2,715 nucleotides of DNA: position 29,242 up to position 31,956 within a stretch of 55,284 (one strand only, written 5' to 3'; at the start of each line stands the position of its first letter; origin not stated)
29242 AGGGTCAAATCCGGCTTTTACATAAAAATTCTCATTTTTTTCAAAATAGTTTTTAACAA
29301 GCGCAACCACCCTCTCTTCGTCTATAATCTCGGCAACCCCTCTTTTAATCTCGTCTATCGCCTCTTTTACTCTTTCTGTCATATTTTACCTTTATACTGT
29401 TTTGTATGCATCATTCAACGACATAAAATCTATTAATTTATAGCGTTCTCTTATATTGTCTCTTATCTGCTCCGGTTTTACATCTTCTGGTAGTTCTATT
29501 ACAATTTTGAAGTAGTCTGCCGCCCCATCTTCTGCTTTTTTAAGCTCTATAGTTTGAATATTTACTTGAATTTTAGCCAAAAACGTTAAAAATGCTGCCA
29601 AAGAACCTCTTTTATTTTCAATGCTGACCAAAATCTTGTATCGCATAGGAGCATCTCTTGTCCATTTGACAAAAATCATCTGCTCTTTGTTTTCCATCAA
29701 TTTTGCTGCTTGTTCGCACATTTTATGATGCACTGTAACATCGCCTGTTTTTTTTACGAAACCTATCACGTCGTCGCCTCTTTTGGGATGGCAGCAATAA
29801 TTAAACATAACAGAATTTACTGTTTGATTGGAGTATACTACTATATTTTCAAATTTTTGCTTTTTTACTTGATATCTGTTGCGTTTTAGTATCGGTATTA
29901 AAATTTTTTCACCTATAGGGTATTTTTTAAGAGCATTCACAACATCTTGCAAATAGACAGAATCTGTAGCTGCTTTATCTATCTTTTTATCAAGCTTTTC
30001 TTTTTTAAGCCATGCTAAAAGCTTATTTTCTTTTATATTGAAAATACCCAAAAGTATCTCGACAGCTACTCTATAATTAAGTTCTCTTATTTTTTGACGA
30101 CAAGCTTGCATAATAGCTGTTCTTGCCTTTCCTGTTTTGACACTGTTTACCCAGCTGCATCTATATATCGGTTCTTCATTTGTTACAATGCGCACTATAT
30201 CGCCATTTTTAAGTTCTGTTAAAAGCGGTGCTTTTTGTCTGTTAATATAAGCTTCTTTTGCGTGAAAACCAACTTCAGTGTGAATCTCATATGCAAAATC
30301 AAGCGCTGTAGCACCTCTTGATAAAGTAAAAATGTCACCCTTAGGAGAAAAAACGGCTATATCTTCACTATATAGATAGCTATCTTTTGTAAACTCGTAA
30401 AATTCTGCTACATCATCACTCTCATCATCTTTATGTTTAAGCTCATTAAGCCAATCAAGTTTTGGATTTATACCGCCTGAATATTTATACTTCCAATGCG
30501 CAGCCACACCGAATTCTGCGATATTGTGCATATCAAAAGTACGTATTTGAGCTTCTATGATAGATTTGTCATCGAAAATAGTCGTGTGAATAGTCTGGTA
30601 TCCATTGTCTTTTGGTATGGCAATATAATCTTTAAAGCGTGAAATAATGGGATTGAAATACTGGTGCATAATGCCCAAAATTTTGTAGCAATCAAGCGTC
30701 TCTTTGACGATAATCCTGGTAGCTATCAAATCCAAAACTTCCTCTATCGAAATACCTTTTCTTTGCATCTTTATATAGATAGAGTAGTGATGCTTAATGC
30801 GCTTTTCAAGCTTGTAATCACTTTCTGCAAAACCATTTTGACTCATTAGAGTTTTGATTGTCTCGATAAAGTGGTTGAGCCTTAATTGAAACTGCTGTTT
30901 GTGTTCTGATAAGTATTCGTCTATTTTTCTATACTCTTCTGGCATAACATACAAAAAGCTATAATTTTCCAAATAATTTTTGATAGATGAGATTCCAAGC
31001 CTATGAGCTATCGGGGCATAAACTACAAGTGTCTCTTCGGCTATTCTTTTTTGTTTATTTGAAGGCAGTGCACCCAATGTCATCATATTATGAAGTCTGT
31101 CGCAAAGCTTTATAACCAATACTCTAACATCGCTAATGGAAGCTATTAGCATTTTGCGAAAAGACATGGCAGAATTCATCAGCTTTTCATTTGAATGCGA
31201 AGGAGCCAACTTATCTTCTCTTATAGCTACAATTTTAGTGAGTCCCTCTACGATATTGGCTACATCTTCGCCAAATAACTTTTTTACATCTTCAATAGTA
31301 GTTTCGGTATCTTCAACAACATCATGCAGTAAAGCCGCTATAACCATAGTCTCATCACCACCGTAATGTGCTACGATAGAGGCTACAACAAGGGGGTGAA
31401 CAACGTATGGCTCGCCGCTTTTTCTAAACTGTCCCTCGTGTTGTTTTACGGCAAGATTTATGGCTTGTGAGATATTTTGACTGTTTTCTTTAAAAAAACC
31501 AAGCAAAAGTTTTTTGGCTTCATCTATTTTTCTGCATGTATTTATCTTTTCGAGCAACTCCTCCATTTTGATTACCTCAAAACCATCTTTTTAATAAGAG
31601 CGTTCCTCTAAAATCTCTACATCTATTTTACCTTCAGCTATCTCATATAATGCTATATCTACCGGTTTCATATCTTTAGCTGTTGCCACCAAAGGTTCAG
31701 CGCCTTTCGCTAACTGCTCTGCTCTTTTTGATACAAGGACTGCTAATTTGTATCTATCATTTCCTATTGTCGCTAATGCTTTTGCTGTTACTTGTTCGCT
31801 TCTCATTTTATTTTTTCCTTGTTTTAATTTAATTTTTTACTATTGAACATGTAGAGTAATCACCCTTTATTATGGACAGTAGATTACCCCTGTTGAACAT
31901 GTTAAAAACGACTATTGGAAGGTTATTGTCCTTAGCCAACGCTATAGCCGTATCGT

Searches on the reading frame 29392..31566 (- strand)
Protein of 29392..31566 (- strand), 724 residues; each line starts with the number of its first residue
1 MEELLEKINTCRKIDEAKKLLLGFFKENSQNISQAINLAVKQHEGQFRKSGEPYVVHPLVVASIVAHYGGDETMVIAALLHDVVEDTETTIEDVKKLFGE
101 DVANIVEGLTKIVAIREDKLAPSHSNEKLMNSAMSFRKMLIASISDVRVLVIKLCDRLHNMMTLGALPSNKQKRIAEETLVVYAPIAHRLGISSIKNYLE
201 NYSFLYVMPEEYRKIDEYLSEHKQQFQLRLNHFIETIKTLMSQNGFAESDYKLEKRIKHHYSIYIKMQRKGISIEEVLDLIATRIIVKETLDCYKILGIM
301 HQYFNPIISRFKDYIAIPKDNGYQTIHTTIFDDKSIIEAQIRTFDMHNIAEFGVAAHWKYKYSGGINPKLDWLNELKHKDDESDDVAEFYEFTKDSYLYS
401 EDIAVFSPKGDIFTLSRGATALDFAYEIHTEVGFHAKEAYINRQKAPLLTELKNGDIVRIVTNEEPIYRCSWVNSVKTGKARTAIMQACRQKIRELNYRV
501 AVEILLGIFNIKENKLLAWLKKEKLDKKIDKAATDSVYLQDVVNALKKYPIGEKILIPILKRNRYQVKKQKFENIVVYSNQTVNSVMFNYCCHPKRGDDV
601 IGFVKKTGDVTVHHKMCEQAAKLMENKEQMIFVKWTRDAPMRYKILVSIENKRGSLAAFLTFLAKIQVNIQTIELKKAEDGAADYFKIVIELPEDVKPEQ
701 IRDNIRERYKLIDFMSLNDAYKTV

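Call 6: search_protein_families(library=pfam, proteins=[window:29392-31566:-], max_evalue=0.01)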
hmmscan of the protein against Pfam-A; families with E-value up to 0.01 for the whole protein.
window:29392-31566:- (724 aa): 6 families
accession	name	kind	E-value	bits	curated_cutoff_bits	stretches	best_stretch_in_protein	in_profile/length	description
PF13328.12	HD_4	-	6e-47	159.7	27.2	1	35-192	1-155/156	HD domain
PF04607.23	RelA_SpoT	-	4.4e-38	130.5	27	1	255-363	1-111/113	Region found in RelA / SpoT proteins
PF02824.27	TGS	-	7.5e-19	68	22.2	1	403-462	1-60/60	TGS domain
PF01966.28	HD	-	1.8e-08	35.1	22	1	56-161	3-116/116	HD domain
PF01842.31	ACT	-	0.00011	22.4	27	1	645-695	3-52/66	ACT domain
PF19296.4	RelA_AH_RIS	-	0.003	18.1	23.8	0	476-535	4-59/185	RelA/SpoT, AH and RIS domains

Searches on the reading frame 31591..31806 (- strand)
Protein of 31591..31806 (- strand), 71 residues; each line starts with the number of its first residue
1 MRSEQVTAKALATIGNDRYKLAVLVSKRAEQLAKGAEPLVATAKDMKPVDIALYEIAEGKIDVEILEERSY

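Call 6: search_protein_families(library=pfam, proteins=[window:31591-31806:-], max_evalue=0.01)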
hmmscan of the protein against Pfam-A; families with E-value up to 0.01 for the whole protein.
window:31591-31806:- (71 aa): 1 family
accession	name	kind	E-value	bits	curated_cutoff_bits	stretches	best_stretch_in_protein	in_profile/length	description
PF01192.27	RNA_pol_Rpb6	-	2.2e-17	63.2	26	1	16-62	7-52/53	RNA polymerase Rpb6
